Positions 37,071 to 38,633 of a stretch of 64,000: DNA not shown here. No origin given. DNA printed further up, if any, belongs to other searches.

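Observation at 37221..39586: Translationally coupled AAA+ ATPase (Vps4/CDC48-like) and TPR membrane protein pair: candidate uncharacterised two-gene system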

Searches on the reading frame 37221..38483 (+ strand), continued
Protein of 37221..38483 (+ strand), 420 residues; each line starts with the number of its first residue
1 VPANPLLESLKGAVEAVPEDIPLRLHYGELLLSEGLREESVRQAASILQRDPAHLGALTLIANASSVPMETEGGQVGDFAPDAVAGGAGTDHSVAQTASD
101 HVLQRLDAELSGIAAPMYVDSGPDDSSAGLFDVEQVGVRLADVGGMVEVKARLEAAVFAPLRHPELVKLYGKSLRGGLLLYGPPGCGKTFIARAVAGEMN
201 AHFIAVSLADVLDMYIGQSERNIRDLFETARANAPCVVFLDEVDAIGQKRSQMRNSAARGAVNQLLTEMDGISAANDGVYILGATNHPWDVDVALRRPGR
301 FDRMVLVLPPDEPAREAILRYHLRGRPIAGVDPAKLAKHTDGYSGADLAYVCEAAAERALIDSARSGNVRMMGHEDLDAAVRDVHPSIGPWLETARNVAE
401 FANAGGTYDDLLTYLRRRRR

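Call 20: find_related_loci(query=A1, collection=genome_contigs, flank=10000)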
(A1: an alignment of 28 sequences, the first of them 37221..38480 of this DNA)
Query A1 (420 aa) in genome_contigs; peptide patterns used: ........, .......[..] (x = any residue, [..] = any of these).
600 stretches matched a pattern (row limit reached: there are more); 574 encode a relative of the query (tblastn E <= 1e-3); the best 80 are kept; 80 distinct loci.
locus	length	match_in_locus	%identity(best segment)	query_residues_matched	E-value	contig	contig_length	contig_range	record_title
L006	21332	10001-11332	55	6-419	2e-155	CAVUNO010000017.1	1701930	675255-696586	MAG: uncultured Actinomycetes bacterium isolate MFD02579.bin.1.52 genome assembly, contig: contig_3215, whole genome sho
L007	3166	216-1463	59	2-411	9e-161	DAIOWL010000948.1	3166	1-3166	MAG TPA_asm: Streptosporangiaceae bacterium isolate CTOTU28759 NODE_2041_length_3166_cov_8.933783, whole genome shotgun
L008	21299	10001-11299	58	2-419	3e-149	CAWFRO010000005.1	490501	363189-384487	MAG: uncultured Actinomycetes bacterium isolate MFD00964.bin.2.116 genome assembly, contig: contig_24203, whole genome s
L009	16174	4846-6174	54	6-419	2e-148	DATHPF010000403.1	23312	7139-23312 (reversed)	MAG TPA_asm: Streptosporangiaceae bacterium isolate SMAG_U12703 k141_2781612, whole genome shotgun sequence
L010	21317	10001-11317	56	4-419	7e-147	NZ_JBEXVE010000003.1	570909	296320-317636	Streptomyces sp. NPDC005962 NPDC005962_11_A2.ctg-0003, whole genome shotgun sequence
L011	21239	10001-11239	58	2-414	3e-146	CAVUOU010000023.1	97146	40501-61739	MAG: uncultured Actinomycetota bacterium isolate MFD06092.bin.2.63 genome assembly, contig: contig_51495, whole genome s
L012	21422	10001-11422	52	1-419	4e-146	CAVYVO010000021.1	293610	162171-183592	MAG: uncultured Actinomycetota bacterium isolate MFD03323.bin.2.84 genome assembly, contig: contig_16710, whole genome s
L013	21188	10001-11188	58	18-419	1e-145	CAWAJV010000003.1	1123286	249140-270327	MAG: uncultured Actinomycetota bacterium isolate MFD02416.bin.1.365 genome assembly, contig: contig_27817, whole genome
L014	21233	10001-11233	58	4-414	1e-143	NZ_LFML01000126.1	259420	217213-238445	Streptomyces roseus strain ATCC 31245 contig_131, whole genome shotgun sequence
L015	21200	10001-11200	56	4-420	2e-140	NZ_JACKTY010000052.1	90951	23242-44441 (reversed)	Mycolicibacterium komossense strain DSM 44078 MKOMDSM44078_contig000052, whole genome shotgun sequence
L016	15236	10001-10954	67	109-419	1e-140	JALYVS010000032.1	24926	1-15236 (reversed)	MAG: Actinomycetota bacterium isolate LAG bin49 SD1463_NODE_499_length_24926_cov_2.425219, whole genome shotgun sequence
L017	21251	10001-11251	58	5-420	5e-137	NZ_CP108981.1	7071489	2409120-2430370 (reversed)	Streptomyces sp. NBC_00727 chromosome, complete genome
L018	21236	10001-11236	53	3-419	1e-135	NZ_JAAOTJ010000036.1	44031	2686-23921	Catellatospora methionotrophica strain IMSNU 22006 NODE_36, whole genome shotgun sequence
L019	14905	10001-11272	55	4-414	5e-135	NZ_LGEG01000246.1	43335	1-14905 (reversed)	Streptomyces sp. NRRL F-6492 P446contig61.1, whole genome shotgun sequence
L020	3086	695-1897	55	4-419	5e-139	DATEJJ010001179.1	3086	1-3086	MAG TPA_asm: Rugosimonospora sp. isolate SMAG_U8861 k141_581816, whole genome shotgun sequence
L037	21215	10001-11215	46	5-418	3e-113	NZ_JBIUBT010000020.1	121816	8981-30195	Streptomyces sp. NPDC052043 NPDC052043_152_C5.ctg-0020, whole genome shotgun sequence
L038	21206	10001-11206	47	4-420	7e-112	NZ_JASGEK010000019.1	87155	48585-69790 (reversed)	MAG: Aeromicrobium sp. isolate 6M008 JMF-2106-05-0006A.bin.8_18, whole genome shotgun sequence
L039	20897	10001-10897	56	119-420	6e-109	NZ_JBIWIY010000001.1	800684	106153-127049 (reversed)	Streptomyces sp. NPDC093591 NPDC093591_178_B10.ctg-0001, whole genome shotgun sequence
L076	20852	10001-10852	48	134-416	6e-79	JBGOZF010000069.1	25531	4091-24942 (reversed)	MAG: Rhodocyclaceae bacterium isolate OBJ_0618_130150_23 k141_6726845_length_25531_cov_14.3184, whole genome shotgun seq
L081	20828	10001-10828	46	142-416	3e-75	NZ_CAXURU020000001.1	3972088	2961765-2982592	Pseudoxanthomonas sp. LjRoot168 LJR168c1, whole genome shotgun sequence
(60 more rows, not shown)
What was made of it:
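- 38067..38126 (+): Sensor-1 and second region of homology, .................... (residues 283-302; N286, arginine fingers R297 and R300). ATNHPWD was specific enough to serve as a scan pattern (call 20).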

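Call 27: search_dna_similar(query=window:37221-38480:+, collection=plasmids, mode=protein, max_rows=25)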
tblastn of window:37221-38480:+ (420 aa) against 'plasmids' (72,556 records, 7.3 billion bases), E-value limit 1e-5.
Records with a match: 1633; places in all: 1830; records where one place covers at least 80% of the query: 11.
Best place of each record, by identity: 60-80% 4; <60% 1629.
By first word of the organism name: Klebsiella 277; Escherichia 129; Pseudomonas 118; Rhizobium 107; Citrobacter 53; Salmonella 48; Enterobacter 45; Streptomyces 44; Burkholderia 40; Serratia 38; and 217 more.
By predicted mobility (MOB-suite, as given by PLSDB): conjugative 851; non-mobilizable 659; mobilizable 123.
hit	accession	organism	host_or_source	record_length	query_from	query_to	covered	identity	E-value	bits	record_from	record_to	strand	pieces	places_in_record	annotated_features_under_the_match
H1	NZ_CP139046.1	Streptomyces sp. KN37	whole organism,Kanas soil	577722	4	406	96%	58.3%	5e-110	362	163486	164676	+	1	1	ATP-binding protein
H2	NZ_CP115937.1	Streptomyces goshikiensis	microorganism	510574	3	406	96%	57.4%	6e-113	370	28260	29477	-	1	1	ATP-binding protein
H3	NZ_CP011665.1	Streptomyces sp. Mg1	-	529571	3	406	96%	57.4%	6e-113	370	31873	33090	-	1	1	ATP-binding protein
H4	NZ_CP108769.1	Streptomyces goshikiensis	-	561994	3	406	96%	57.4%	6e-113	370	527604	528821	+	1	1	ATP-binding protein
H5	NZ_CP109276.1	Streptomyces anthocyanicus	-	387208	4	406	96%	57.4%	6e-110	362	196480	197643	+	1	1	ATP-binding protein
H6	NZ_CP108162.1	Streptomyces sp. NBC_00158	-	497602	7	406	95%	57.8%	1e-105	350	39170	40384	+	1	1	ATP-binding protein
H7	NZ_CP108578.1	Streptomyces goshikiensis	-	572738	3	406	96%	57.2%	6e-112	368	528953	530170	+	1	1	ATP-binding protein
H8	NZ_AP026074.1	Streptomyces nigrescens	-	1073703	4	406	96%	55.0%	9e-111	364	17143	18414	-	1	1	none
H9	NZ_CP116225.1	Actinomyces oris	Homo sapiens,Cell culture,oral cavity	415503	3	406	96%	49.0%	3e-107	354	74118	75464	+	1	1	AAA family ATPase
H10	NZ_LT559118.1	Nonomuraea gerenzanensis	-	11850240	118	406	69%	48.1%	4e-64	230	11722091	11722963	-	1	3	none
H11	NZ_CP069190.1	Haloterrigena salifodinae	Salt Microbe,Salt Mine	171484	42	406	87%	34.2%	9e-36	147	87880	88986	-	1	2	AAA family ATPase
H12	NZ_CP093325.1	Bacillus sp. N5-665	whole organism,peat soil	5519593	124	405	67%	42.2%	2e-63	228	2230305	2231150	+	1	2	none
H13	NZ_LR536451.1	Methylocella tundrae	-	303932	86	383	71%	38.9%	8e-40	159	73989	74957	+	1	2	AAA family ATPase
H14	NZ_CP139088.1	Methylocella tundrae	Single cell,tundra wetland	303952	86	383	71%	38.9%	1e-39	159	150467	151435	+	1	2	CDC48 family AAA ATPase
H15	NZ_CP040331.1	Natrinema versiforme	-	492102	82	388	73%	37.4%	3e-40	160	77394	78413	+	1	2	none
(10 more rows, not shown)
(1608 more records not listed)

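Call 28: search_dna_similar(query=window:37221-38480:+, collection=phages, mode=protein, max_rows=15)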
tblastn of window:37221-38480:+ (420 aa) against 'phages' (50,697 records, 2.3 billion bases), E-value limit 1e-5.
Records with a match: 110; places in all: 111; records where one place covers at least 80% of the query: 0.
Best place of each record, by identity: <60% 110.
By first word of the organism name: Mycobacterium 35; Pseudomonas 17; Listeria 7; Bacteriophage 6; Klebsiella 5; Rhizobium 4; Stenotrophomonas 4; Rhodobacter 4; Paenibacillus 4; Escherichia 3; and 15 more.
By host as written in the record: Mycobacterium smegmatis mc2 155 18; - 16; Listeria monocytogenes 7; Mycobacterium smegmatis mc2155 6; Pseudomonas aeruginosa PAO1 5; Klebsiella pneumoniae 5; Pseudomonas aeruginosa 4; Stenotrophomonas maltophilia 4; and 27 more.
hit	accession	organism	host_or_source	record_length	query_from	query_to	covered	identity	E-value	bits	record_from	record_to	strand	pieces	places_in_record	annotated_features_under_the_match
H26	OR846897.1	Listeria phage LM 4-11-1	Listeria monocytogenes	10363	126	380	61%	42.1%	3e-40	159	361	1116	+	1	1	record has no annotation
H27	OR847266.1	Listeria phage LM 4-11-1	Listeria monocytogenes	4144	138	380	58%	42.9%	1e-37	150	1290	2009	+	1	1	record has no annotation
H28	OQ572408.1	Pseudomonas phage Y6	Pseudomonas aeruginosa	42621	126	380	61%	40.5%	1e-38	154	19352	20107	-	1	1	record has no annotation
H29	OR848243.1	Listeria phage LM 4-14-1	Listeria monocytogenes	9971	139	380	58%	42.7%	3e-38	153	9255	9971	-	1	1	record has no annotation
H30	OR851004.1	Salmonella phage S.Kent 1-2-1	Salmonella enterica subsp. enterica ...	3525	126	380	61%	39.4%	9e-39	154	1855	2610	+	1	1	record has no annotation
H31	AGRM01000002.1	Salmonella enterica subsp. houtenae str. ATCC BAA-1581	Homo sapiens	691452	126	380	61%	39.4%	1e-38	154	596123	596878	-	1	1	ATP-dependent metalloprotease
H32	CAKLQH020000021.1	Acinetobacter phage MD-2021a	not known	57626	126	376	60%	39.8%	4e-37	149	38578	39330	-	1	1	ftsH: cell division protein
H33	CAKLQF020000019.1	Acinetobacter phage MD-2021a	not known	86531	126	376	60%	39.8%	4e-37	149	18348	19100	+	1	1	ftsH: cell division protein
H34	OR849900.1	Staphylococcus phage SA 1298 Kay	Staphylococcus aureus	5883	126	370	58%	39.8%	1e-37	151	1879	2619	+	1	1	record has no annotation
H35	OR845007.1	Staphylococcus phage SA 1306 Kay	Staphylococcus aureus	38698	126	370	58%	39.8%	1e-37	151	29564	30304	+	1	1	record has no annotation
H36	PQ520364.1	Enterococcus phage IME_EF3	-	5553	138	356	52%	44.4%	3e-37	150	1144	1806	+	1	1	record has no annotation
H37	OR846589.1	Enterococcus phage Efs 1-1-1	Enterococcus faecalis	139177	138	356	52%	44.4%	3e-37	150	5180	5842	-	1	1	record has no annotation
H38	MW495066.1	Microcystis phage MaAM05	Microcystis sp. SG03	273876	135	356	53%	43.6%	9e-40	157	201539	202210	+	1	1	ftsH: ATP-dependent zinc metalloprotease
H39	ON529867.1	Brevundimonas phage vB_BpoS-Strzyga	Brevundimonas pondensis LVF1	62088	106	325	52%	36.2%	8e-20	98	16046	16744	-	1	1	proteasome-associated ATPase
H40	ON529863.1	Brevundimonas phage vB_BpoS-Polewnik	Brevundimonas pondensis LVF1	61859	106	325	52%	36.2%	8e-20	98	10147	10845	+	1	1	proteasome-associated ATPase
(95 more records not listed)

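Call 30: get_annotated_region(hit=H1, flank=7000)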
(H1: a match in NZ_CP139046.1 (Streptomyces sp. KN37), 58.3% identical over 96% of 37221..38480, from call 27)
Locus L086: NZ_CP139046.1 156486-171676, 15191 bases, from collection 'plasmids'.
description: Streptomyces sp. KN37 plasmid unnamed2, complete sequence
organism: Streptomyces sp. KN37 (NCBI taxid 3090667)
taxonomy: Bacteria; Actinomycetota; Actinomycetes; Kitasatosporales; Streptomycetaceae; Streptomyces; Streptomyces sp. KN37
host: -; source: whole organism,Kanas soil; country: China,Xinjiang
typing (MOB-suite, as given by PLSDB): non-mobilizable
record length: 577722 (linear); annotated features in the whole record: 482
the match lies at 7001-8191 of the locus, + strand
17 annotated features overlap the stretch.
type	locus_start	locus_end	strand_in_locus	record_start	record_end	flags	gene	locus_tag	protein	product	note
CDS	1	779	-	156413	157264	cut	-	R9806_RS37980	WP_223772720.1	YihY/virulence factor BrkB family protein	-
CDS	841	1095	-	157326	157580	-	-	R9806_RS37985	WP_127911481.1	hypothetical protein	-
CDS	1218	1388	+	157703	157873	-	-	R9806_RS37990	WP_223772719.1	hydrophobic protein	-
CDS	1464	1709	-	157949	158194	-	-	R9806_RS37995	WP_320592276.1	hypothetical protein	-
CDS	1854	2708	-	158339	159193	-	-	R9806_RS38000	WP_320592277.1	ANTAR domain-containing protein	-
CDS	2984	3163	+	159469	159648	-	-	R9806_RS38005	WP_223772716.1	hypothetical protein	-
CDS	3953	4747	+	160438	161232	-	-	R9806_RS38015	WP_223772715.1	DJ-1/PfpI family protein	-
CDS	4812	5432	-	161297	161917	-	-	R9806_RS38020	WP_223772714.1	L-threonylcarbamoyladenylate synthase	GO:0006400 - tRNA modification [Evidence IEA]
CDS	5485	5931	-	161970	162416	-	-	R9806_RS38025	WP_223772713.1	hypothetical protein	-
CDS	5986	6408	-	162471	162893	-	-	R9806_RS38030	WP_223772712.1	hypothetical protein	-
CDS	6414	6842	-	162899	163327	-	-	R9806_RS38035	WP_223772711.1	hypothetical protein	-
CDS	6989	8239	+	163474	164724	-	-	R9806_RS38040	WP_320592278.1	ATP-binding protein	-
CDS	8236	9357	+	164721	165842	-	-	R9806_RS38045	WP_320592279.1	tetratricopeptide repeat protein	-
CDS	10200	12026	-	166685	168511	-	-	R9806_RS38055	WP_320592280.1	RICIN domain-containing protein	-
CDS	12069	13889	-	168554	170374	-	-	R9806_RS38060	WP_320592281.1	RICIN domain-containing protein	-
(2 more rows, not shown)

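Call 31: get_annotated_region(hit=H9, flank=7000)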
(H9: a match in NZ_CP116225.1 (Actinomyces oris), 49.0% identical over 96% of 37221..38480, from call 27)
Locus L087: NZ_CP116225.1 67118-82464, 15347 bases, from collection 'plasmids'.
description: Actinomyces oris strain WVU627 plasmid unnamed1, complete sequence
organism: Actinomyces oris (NCBI taxid 544580)
taxonomy: Bacteria; Actinomycetota; Actinomycetes; Actinomycetales; Actinomycetaceae; Actinomyces; Actinomyces oris
host: -; source: Homo sapiens,Cell culture,oral cavity; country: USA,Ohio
typing (MOB-suite, as given by PLSDB): non-mobilizable
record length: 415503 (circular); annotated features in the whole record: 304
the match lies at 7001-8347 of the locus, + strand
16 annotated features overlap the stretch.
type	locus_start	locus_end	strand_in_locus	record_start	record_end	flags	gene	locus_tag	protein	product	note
CDS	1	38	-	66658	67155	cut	-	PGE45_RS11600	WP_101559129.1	helix-turn-helix transcriptional regulator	-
CDS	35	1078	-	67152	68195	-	-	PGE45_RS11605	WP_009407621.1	DnaJ C-terminal domain-containing protein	-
CDS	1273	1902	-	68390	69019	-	grpE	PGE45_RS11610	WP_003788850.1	nucleotide exchange factor GrpE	GO:0006457 - protein folding [Evidence IEA]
CDS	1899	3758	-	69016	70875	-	dnaK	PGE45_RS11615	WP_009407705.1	molecular chaperone DnaK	GO:0006457 - protein folding [Evidence IEA]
CDS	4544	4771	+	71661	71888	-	-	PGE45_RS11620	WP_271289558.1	hypothetical protein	-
CDS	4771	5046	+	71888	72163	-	-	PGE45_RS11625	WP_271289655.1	hypothetical protein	-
CDS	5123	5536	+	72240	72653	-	-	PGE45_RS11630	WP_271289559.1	serine/threonine protein phosphatase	-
CDS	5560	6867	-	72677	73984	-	-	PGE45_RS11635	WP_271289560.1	multidrug effflux MFS transporter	GO:0055085 - transmembrane transport [Evidence IEA]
CDS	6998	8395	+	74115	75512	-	-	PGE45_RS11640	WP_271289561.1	AAA family ATPase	-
CDS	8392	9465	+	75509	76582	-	-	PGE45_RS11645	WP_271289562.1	tetratricopeptide repeat protein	-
CDS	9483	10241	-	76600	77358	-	-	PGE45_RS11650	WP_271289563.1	ABC transporter ATP-binding protein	-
CDS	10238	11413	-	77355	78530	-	-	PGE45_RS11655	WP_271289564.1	iron ABC transporter permease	GO:0006826 - iron ion transport [Evidence IEA]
CDS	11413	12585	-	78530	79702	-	-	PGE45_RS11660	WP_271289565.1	ABC transporter substrate-binding protein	-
CDS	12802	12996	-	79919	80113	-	-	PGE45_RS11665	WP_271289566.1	hypothetical protein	-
CDS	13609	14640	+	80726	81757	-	-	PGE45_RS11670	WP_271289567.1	phosphodiester glycosidase family protein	-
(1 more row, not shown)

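Call 32: search_solved_structures(query=window:37221-38480:+, max_evalue=1e-20)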
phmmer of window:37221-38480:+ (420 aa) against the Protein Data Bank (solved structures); distinct sequences matched with E-value up to 1e-20: 266 (the best 60 are shown).
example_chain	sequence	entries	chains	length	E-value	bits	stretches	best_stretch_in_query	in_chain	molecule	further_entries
9m4n_A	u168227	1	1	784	1.5e-114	386.5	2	133-363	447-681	Cell division control protein 48 homolog A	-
9m3v_A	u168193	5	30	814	1.7e-114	386.3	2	133-363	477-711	Cell division control protein 48 homolog A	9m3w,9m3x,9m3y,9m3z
6oaa_B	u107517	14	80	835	6.7e-114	384.3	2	132-366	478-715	Cell division control protein 48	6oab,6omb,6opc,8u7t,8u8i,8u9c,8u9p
8dar_A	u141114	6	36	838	6.8e-114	384.3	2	132-366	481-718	Cell division control protein 48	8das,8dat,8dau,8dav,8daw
6oa9_A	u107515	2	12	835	1.7e-113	383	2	132-366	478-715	Cell division control protein 48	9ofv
6chs_H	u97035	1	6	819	6.6e-113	381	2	132-371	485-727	Putative cell division control protein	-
7wub_D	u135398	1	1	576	6.1e-112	377.8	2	133-367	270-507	Transitional endoplasmic reticulum ATPase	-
7rlh_A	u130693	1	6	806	6.3e-112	377.8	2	133-367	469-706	Transitional endoplasmic reticulum ATPase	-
7rlg_A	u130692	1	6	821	6.8e-112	377.7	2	133-367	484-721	Transitional endoplasmic reticulum ATPase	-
7wub_C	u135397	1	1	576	7.1e-112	377.6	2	133-367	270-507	Transitional endoplasmic reticulum ATPase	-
9ox9_A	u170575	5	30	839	8.8e-112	377.3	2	132-365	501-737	vesicle-fusing ATPase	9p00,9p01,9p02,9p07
7rlf_A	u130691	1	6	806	9.4e-112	377.2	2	127-367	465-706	Transitional endoplasmic reticulum ATPase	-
1r7r_A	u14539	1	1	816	9.9e-112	377.1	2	134-367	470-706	Transitional endoplasmic reticulum ATPase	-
7rld_A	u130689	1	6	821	1e-111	377.1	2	127-367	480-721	Transitional endoplasmic reticulum ATPase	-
7rlj_A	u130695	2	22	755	1e-111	377.1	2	134-367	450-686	Transitional endoplasmic reticulum ATPase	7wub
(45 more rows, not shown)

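Call 48: search_protein_families(library=pfam, alignment_id=A3, max_evalue=1)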
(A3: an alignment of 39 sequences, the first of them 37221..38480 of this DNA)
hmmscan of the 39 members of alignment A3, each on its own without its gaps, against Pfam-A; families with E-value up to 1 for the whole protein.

A. member 1, window:37221-38480:+ (420 aa): 29 families (the best 25 are shown)
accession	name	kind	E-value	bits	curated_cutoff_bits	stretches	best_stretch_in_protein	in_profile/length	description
PF00004.35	AAA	-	4e-44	150.7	21.2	1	178-306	1-128/131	ATPase family associated with various cellular activities (AAA)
PF17862.7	AAA_lid_3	-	1.7e-09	37.5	27.2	1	331-365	2-36/45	AAA+ lid domain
PF13191.12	AAA_16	-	5.8e-06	27.3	32.6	1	169-202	15-51/167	AAA ATPase domain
PF13173.12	AAA_14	-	9.8e-06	26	27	1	178-256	5-84/129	AAA domain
PF07728.20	AAA_5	-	1.8e-05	25.2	22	1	178-248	2-80/139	AAA domain (dynein-related subfamily)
PF05496.18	RuvB_N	-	0.00026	21.2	27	1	178-245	36-95/159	Holliday junction DNA helicase RuvB P-loop domain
PF20720.3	nSTAND3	-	0.00028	21.1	27.2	1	178-278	20-104/155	Novel STAND NTPase 3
PF13401.12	AAA_22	-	0.0004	21.1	27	1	175-208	5-41/130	AAA domain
PF13238.12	AAA_18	-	0.00098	20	29.4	1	179-230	2-49/128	AAA domain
PF07724.20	AAA_2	-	0.0015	19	27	1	178-269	6-99/166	AAA domain (Cdc48 subfamily)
PF24883.2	NPHP3_N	-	0.0025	18.5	24.8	1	176-202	23-49/164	Nephrocystin 3, N-terminal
PF00910.28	RNA_helicase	-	0.0031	18.4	21.5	1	179-226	2-46/105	RNA helicase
PF13481.12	AAA_25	-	0.0032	17.6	27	1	178-196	36-54/195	AAA domain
PF13207.12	AAA_17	-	0.0056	17.4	27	1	181-225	1-44/136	AAA domain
PF06068.19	TIP49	-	0.013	15.2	23.8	1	149-220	30-97/347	TIP49 P-loop domain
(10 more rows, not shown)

B. families by the number of members that match (of 39 scanned): 104 families (the first 25 are shown)
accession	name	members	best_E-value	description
PF00004.35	AAA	39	1.5e-44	ATPase family associated with various cellular activities (AAA)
PF17862.7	AAA_lid_3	39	1.6e-12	AAA+ lid domain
PF05496.18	RuvB_N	39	8.5e-08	Holliday junction DNA helicase RuvB P-loop domain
PF13191.12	AAA_16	39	1.4e-07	AAA ATPase domain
PF07728.20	AAA_5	39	5.9e-07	AAA domain (dynein-related subfamily)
PF20720.3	nSTAND3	39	4.1e-05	Novel STAND NTPase 3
PF24883.2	NPHP3_N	39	0.00039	Nephrocystin 3, N-terminal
PF01078.27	Mg_chelatase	39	0.0013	Magnesium chelatase, subunit ChlI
PF13173.12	AAA_14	38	8.8e-07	AAA domain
PF13401.12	AAA_22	38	1.2e-05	AAA domain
PF00910.28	RNA_helicase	38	0.00094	RNA helicase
PF14559.12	TPR_19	35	1.1e-17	Tetratricopeptide repeat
PF07724.20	AAA_2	35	2.9e-06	AAA domain (Cdc48 subfamily)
PF13428.12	TPR_14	34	1.4e-11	Tetratricopeptide repeat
PF01695.23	IstB_IS21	34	0.00071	IstB-like ATP binding protein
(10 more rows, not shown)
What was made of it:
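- On Vps4 / CdvC: TPR_19 matches 35 of 39 family members (call 48).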
